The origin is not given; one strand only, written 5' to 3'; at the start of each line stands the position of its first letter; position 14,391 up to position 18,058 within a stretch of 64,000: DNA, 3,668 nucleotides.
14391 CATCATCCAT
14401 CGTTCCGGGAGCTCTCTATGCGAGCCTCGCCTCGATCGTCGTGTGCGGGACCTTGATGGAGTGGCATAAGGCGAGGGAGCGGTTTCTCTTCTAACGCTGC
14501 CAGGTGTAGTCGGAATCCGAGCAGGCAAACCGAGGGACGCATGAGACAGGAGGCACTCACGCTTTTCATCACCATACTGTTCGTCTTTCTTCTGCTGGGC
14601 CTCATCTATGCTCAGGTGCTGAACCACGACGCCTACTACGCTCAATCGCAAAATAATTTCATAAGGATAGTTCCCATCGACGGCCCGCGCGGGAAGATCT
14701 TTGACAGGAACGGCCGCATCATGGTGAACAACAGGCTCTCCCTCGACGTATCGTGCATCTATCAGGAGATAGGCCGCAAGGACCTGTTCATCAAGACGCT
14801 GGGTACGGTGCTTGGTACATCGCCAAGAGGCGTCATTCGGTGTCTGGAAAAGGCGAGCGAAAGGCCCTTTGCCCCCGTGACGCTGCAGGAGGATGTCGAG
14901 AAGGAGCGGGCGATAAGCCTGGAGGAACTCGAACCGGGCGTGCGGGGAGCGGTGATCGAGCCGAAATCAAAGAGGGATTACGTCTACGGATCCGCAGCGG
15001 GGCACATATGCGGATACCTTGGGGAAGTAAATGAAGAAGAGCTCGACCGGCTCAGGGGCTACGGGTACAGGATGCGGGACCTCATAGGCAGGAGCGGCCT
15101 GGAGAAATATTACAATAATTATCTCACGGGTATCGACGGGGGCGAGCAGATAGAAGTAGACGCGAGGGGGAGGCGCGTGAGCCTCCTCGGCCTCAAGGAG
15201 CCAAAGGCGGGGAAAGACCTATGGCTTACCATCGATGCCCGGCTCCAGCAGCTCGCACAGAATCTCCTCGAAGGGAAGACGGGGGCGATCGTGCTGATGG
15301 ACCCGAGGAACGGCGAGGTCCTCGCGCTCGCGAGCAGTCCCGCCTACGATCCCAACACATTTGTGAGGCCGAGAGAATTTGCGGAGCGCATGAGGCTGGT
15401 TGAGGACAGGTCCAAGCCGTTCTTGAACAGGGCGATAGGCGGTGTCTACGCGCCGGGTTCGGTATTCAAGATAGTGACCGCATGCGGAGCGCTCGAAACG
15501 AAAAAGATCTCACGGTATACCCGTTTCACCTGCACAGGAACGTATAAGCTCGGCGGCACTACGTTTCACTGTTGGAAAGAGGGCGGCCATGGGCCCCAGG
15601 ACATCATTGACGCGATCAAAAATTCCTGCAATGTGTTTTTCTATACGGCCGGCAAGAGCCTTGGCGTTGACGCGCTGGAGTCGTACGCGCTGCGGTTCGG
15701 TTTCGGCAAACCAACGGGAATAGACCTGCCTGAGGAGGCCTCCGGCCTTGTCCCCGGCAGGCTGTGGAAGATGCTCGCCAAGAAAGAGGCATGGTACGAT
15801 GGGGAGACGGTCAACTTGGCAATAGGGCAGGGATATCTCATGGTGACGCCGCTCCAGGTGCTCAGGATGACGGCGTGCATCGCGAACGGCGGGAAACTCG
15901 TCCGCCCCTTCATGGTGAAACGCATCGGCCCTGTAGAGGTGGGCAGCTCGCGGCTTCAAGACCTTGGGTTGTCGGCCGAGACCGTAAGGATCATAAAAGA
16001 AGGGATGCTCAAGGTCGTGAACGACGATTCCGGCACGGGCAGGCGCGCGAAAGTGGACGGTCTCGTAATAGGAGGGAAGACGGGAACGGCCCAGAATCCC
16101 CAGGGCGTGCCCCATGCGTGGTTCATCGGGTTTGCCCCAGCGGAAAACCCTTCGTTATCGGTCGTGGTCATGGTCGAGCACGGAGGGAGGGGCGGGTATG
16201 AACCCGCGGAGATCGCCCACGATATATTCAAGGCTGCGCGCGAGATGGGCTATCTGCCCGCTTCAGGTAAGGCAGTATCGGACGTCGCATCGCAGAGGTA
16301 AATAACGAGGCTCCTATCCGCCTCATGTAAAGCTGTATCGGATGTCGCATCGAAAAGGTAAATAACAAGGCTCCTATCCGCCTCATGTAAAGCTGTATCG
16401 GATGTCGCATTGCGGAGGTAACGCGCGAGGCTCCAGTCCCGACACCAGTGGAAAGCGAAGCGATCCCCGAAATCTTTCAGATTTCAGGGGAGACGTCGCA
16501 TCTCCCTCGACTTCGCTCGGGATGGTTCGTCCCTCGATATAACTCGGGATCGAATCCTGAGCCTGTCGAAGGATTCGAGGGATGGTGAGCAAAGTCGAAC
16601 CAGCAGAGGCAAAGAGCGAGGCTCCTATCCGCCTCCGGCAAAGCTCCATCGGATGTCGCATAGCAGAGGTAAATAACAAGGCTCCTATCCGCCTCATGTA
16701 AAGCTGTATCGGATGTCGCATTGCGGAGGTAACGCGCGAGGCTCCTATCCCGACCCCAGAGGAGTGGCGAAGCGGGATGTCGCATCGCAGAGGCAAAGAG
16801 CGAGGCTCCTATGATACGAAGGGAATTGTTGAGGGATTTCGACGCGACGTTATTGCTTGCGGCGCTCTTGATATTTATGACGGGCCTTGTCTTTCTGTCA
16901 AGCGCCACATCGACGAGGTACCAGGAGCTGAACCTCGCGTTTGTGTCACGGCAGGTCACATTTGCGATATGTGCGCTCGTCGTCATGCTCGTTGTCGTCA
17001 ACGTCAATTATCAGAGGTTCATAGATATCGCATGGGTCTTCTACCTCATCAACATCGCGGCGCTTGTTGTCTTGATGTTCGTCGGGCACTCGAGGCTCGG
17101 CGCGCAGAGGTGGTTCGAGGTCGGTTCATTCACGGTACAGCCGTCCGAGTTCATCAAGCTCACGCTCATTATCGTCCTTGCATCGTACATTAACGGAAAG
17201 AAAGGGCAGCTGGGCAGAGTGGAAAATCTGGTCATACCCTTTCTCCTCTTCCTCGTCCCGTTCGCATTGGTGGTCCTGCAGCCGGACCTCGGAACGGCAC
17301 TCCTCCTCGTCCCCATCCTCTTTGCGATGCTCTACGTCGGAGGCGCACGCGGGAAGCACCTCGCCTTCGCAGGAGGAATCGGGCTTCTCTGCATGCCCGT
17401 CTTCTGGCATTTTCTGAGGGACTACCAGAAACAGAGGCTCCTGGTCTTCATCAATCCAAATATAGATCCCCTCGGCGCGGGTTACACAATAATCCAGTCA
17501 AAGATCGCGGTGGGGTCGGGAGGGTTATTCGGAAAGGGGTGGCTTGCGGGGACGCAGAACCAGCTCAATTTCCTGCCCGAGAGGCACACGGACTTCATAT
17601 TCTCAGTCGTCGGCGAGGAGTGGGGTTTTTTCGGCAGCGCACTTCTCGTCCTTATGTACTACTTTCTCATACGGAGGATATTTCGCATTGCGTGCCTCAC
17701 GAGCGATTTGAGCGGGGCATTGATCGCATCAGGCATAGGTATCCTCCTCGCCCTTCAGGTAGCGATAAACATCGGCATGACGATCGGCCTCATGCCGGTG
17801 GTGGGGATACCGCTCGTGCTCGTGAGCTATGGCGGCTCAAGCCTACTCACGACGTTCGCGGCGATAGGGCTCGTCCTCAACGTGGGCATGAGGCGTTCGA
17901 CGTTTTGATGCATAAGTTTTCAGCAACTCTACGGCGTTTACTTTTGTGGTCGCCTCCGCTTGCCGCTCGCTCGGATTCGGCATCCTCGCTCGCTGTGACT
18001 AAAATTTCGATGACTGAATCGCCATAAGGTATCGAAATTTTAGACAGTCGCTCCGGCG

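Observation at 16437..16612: A 27-nt hairpin core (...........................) is shared by two otherwise different GC-rich structured inserts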

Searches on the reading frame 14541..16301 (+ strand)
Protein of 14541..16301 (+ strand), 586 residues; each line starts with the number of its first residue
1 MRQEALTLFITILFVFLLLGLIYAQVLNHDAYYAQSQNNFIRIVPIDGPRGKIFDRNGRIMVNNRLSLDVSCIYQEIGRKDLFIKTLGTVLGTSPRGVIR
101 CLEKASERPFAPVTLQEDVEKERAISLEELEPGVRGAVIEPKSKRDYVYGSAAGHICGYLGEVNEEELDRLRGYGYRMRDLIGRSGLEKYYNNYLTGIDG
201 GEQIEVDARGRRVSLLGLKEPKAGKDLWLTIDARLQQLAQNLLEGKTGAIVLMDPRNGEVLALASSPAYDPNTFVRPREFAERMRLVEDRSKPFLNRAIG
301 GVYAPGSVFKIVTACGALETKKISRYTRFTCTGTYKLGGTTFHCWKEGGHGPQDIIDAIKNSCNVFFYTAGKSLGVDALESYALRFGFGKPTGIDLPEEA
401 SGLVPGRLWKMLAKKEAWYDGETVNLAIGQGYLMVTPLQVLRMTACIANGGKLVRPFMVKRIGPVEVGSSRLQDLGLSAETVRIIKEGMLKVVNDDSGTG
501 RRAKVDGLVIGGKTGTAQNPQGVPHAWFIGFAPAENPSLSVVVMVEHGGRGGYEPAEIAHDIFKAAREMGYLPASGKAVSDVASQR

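Call 61: search_protein_families(library=pfam, proteins=[window:14541-16301:+], max_evalue=0.01)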
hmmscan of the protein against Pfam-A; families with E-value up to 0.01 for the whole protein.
window:14541-16301:+ (586 aa): 2 families
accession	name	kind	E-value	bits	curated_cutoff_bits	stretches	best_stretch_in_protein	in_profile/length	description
PF00905.27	Transpeptidase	-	7.9e-75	252.3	22.1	1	248-563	1-298/299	Penicillin binding protein transpeptidase domain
PF03717.20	PBP_dimer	-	9.4e-41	140.6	24.4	1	46-214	2-177/180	Penicillin-binding Protein dimerisation domain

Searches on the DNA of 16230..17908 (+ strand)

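Call 31: search_with_rna_model(model_id=R1, sources=[L001, L002, L003, L004, L005, L006, L007, L008, L009, L010, L011, L012, L013, L014, L015, L016, L017, L018, L019, L020, L021, L022, L023, L024], max_evalue=1)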
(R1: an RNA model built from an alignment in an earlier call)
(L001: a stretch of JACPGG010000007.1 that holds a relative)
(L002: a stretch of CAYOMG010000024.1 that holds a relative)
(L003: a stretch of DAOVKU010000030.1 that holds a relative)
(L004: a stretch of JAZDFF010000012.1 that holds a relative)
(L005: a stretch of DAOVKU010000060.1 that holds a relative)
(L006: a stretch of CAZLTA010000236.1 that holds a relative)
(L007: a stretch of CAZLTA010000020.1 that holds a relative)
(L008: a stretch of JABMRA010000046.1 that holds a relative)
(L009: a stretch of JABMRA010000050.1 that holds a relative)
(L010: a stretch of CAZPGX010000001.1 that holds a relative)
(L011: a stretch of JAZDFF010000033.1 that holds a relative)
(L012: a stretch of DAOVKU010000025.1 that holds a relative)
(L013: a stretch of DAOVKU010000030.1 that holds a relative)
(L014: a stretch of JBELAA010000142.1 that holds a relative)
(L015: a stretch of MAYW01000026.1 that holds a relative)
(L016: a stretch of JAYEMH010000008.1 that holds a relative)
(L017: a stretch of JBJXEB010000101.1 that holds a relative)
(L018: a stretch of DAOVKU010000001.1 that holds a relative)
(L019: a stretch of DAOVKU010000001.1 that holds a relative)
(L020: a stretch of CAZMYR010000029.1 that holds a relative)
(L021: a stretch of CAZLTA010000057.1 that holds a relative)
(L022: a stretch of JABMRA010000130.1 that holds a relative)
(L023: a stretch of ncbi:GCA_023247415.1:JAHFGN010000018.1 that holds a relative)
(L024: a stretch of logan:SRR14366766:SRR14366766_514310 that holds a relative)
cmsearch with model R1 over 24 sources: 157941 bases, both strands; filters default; matches with E-value up to 1: 69.
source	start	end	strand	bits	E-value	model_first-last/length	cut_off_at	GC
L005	211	273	+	90.6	8.2e-22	1-63/63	no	0.43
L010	2333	2395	+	90.6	8.2e-22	1-63/63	no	0.43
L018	3453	3515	-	90.6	8.2e-22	1-63/63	no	0.43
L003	2605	2667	+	89.4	1.7e-21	1-63/63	no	0.41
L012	728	790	-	89.4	1.7e-21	1-63/63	no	0.41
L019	3091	3153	+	89.4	1.7e-21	1-63/63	no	0.41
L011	4142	4204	+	88.1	3.8e-21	1-63/63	no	0.44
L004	4998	5060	-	86.6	9.3e-21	1-63/63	no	0.44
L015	3896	3959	+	86.5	1e-20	1-63/63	no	0.45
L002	3049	3112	-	85.3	2.1e-20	1-63/63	no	0.42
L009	1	65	+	83.5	6.5e-20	1-63/63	no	0.49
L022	2512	2576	-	83.5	6.5e-20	1-63/63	no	0.49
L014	3817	3881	-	83.1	8.2e-20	1-63/63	no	0.42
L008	5584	5646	-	82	1.6e-19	1-63/63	no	0.49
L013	73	136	+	76.6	4.5e-18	1-63/63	no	0.47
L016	2170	2233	+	76.4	5.2e-18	1-63/63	no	0.45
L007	3973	4037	+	75.1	1.1e-17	1-63/63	no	0.38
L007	4068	4132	+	74.1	2.1e-17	1-63/63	no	0.51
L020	3232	3294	+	72.9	4.3e-17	1-63/63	no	0.46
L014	4596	4661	-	72.5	5.6e-17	1-63/63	no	0.5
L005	211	273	-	69.5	3.5e-16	1-63/63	no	0.43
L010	2333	2395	-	69.5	3.5e-16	1-63/63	no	0.43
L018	3453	3515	+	69.5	3.5e-16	1-63/63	no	0.43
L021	7756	7817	-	69.2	4.2e-16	1-63/63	no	0.45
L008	5584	5646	+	67.9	9.4e-16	1-63/63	no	0.49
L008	6012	6076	+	67.7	1.1e-15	1-63/63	no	0.43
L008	355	423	+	67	1.7e-15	1-63/63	no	0.45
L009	1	65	-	65.7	3.7e-15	1-63/63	no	0.49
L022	2512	2576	+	65.7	3.7e-15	1-63/63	no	0.49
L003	2605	2667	-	64.9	5.9e-15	1-63/63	no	0.41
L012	728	790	+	64.9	5.9e-15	1-63/63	no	0.41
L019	3091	3153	-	64.9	5.9e-15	1-63/63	no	0.41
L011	4142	4204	-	63.7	1.3e-14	1-63/63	no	0.44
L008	355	423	-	63.5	1.4e-14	1-63/63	no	0.45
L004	4998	5060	+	63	2e-14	1-63/63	no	0.44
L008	6012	6076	-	62.3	2.9e-14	1-63/63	no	0.43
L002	2851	2919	-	62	3.6e-14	1-63/63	no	0.43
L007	3884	3948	-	61.9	3.7e-14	1-63/63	no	0.54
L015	3896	3959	-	61.8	3.9e-14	1-63/63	no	0.45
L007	4068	4132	-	61.6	4.5e-14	1-63/63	no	0.51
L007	3884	3948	+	61.4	5.3e-14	1-63/63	no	0.54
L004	2263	2331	-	61.3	5.6e-14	1-63/63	no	0.42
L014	3817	3881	+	60.9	7.1e-14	1-63/63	no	0.42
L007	3973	4037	-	60.5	8.7e-14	1-63/63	no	0.38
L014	4596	4661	+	60.1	1.1e-13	1-63/63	no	0.5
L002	3049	3112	+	59.4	1.7e-13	1-63/63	no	0.42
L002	2851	2919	+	58.6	2.9e-13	1-63/63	no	0.43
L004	2263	2331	+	55.2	2.3e-12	1-63/63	no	0.42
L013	73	136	-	54.7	3.2e-12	1-63/63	no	0.47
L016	2123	2200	-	50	5.7e-11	1-63/63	no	0.45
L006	1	47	+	48.9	1.1e-10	17-63/63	5'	0.47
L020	3233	3294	-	48.1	1.9e-10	1-63/63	no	0.47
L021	7756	7817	+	47.5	2.6e-10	1-63/63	no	0.45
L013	25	69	+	40.5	2e-08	1-63/63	no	0.44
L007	4141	4179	+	38.3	7.9e-08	1-63/63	no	0.54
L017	4825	4876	+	31.7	4.5e-06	1-63/63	no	0.42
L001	4456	4503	+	30.3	1.1e-05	1-63/63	no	0.42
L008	1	24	+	29.4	1.8e-05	40-63/63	5'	0.42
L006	1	47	-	29.3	1.9e-05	1-47/63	3'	0.47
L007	4146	4179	-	28.9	2.5e-05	1-63/63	no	0.5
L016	2204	2233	-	24.7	0.00032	1-63/63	no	0.53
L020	3184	3224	+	24.6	0.00036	1-63/63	no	0.46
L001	4475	4519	-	22.2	0.0016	1-63/63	no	0.29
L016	2125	2164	+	20.3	0.0048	1-63/63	no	0.5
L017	4832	4876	-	20.2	0.0052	1-63/63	no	0.44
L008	56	94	-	19.4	0.0084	1-63/63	no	0.51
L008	1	24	-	17.1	0.035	1-24/63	3'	0.42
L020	3177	3214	-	14.8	0.15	1-63/63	no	0.53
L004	2713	2759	-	12.8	0.5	1-63/63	no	0.28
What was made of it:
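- R1 scores both strands, for example 90.6 against 69.5 bits (call 31). The model matches both strands almost equally (call 31).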

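Call 71: search_rna_families(source=window, start=16230, end=16830, threshold=evalue, max_evalue=1)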
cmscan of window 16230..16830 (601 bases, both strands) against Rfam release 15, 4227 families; matches with E-value up to 1: 0.
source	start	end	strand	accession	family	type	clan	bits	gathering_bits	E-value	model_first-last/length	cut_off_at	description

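Call 83: search_with_rna_model(model_id=R1, sources=[L002, L003, L004, L005, L006, L007, L008, L009, L010, L011, L012, L013, L014, L015, L016, L018, L019, L020, L021, L022, L025, L026, L027, L028, L029, L030, L031, L032], max_evalue=0.000001, make_alignment=true)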
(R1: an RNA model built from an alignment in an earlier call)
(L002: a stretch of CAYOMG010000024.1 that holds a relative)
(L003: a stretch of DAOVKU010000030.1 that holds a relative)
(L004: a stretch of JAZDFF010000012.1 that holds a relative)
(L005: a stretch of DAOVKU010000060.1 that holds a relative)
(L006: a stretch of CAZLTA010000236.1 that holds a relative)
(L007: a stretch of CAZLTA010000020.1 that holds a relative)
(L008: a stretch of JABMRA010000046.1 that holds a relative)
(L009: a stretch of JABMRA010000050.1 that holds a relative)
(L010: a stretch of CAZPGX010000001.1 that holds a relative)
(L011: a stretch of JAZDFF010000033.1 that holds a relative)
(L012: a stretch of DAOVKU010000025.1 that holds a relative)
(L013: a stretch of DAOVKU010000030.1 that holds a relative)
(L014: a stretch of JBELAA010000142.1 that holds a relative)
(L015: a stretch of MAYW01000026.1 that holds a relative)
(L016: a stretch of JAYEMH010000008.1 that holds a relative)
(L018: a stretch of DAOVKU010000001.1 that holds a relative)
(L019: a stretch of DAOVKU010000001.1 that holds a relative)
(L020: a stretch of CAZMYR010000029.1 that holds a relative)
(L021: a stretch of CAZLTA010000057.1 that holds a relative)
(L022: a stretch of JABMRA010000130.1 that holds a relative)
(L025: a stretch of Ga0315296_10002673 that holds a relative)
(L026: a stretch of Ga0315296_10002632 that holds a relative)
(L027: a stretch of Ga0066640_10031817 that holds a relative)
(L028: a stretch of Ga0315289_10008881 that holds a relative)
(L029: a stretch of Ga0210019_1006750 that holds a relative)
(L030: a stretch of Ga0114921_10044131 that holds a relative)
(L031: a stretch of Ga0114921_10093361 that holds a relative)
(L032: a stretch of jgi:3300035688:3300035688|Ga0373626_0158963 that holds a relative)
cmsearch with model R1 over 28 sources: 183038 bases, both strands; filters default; matches with E-value up to 0.000001: 68.
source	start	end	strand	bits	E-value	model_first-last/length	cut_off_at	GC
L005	211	273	+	90.6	9.5e-22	1-63/63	no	0.43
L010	2333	2395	+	90.6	9.5e-22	1-63/63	no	0.43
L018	3453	3515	-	90.6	9.5e-22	1-63/63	no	0.43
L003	2605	2667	+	89.4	1.9e-21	1-63/63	no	0.41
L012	728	790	-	89.4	1.9e-21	1-63/63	no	0.41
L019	3091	3153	+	89.4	1.9e-21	1-63/63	no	0.41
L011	4142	4204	+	88.1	4.4e-21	1-63/63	no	0.44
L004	4998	5060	-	86.6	1.1e-20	1-63/63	no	0.44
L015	3896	3959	+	86.5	1.2e-20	1-63/63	no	0.45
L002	3049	3112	-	85.3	2.4e-20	1-63/63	no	0.42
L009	1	65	+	83.5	7.6e-20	1-63/63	no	0.49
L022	2512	2576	-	83.5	7.6e-20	1-63/63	no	0.49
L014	3817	3881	-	83.1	9.5e-20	1-63/63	no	0.42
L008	5584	5646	-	82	1.9e-19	1-63/63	no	0.49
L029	878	940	+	82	1.9e-19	1-63/63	no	0.49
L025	6271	6339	-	77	4e-18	1-63/63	no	0.45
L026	7849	7917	-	77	4e-18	1-63/63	no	0.45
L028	14069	14137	-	77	4e-18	1-63/63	no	0.45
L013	73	136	+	76.6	5.2e-18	1-63/63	no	0.47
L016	2170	2233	+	76.4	6e-18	1-63/63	no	0.45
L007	3973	4037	+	75.1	1.3e-17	1-63/63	no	0.38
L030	1323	1385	-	74.7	1.7e-17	1-63/63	no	0.41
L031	1255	1317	-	74.7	1.7e-17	1-63/63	no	0.41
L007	4068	4132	+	74.1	2.4e-17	1-63/63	no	0.51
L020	3232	3294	+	72.9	4.9e-17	1-63/63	no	0.46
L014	4596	4661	-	72.5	6.5e-17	1-63/63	no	0.5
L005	211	273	-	69.5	4e-16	1-63/63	no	0.43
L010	2333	2395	-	69.5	4e-16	1-63/63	no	0.43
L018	3453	3515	+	69.5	4e-16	1-63/63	no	0.43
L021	7756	7817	-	69.2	4.9e-16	1-63/63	no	0.45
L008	5584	5646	+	67.9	1.1e-15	1-63/63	no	0.49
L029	878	940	-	67.9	1.1e-15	1-63/63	no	0.49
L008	6012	6076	+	67.7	1.3e-15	1-63/63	no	0.43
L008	355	423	+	67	1.9e-15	1-63/63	no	0.45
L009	1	65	-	65.7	4.2e-15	1-63/63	no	0.49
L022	2512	2576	+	65.7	4.2e-15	1-63/63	no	0.49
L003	2605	2667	-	64.9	6.8e-15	1-63/63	no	0.41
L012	728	790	+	64.9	6.8e-15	1-63/63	no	0.41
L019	3091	3153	-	64.9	6.8e-15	1-63/63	no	0.41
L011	4142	4204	-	63.7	1.5e-14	1-63/63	no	0.44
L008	355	423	-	63.5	1.6e-14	1-63/63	no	0.45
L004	4998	5060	+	63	2.3e-14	1-63/63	no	0.44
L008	6012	6076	-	62.3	3.4e-14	1-63/63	no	0.43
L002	2851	2919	-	62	4.2e-14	1-63/63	no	0.43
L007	3884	3948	-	61.9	4.3e-14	1-63/63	no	0.54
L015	3896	3959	-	61.8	4.6e-14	1-63/63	no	0.45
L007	4068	4132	-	61.6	5.3e-14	1-63/63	no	0.51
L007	3884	3948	+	61.4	6.1e-14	1-63/63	no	0.54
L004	2263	2331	-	61.3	6.5e-14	1-63/63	no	0.42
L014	3817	3881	+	60.9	8.3e-14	1-63/63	no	0.42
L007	3973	4037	-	60.5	1e-13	1-63/63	no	0.38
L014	4596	4661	+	60.1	1.3e-13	1-63/63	no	0.5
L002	3049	3112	+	59.4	2e-13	1-63/63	no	0.42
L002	2851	2919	+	58.6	3.4e-13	1-63/63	no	0.43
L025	6271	6339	+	56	1.6e-12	1-63/63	no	0.45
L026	7849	7917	+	56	1.6e-12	1-63/63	no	0.45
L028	14069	14137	+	56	1.6e-12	1-63/63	no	0.45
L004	2263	2331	+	55.2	2.6e-12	1-63/63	no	0.42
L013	73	136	-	54.7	3.8e-12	1-63/63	no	0.47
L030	1323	1384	+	52.5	1.5e-11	1-63/63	no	0.4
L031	1255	1316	+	52.5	1.5e-11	1-63/63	no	0.4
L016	2123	2200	-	50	6.6e-11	1-63/63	no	0.45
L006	1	47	+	48.9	1.3e-10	17-63/63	5'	0.47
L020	3233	3294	-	48.1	2.2e-10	1-63/63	no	0.47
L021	7756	7817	+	47.5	3e-10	1-63/63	no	0.45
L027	1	35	+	42.7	6.1e-09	29-63/63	5'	0.4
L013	25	69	+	40.5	2.3e-08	1-63/63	no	0.44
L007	4141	4179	+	38.3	9.1e-08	1-63/63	no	0.54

Alignment A7: 68 matches aligned to the model, 104 columns, each read 5' to 3' on its own strand. Consensus structure (alignment columns), stored with it:
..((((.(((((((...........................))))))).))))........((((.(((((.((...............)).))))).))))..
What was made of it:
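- Model R1 finds extra, non-ascertained copies in the same loci (calls 31, 83).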
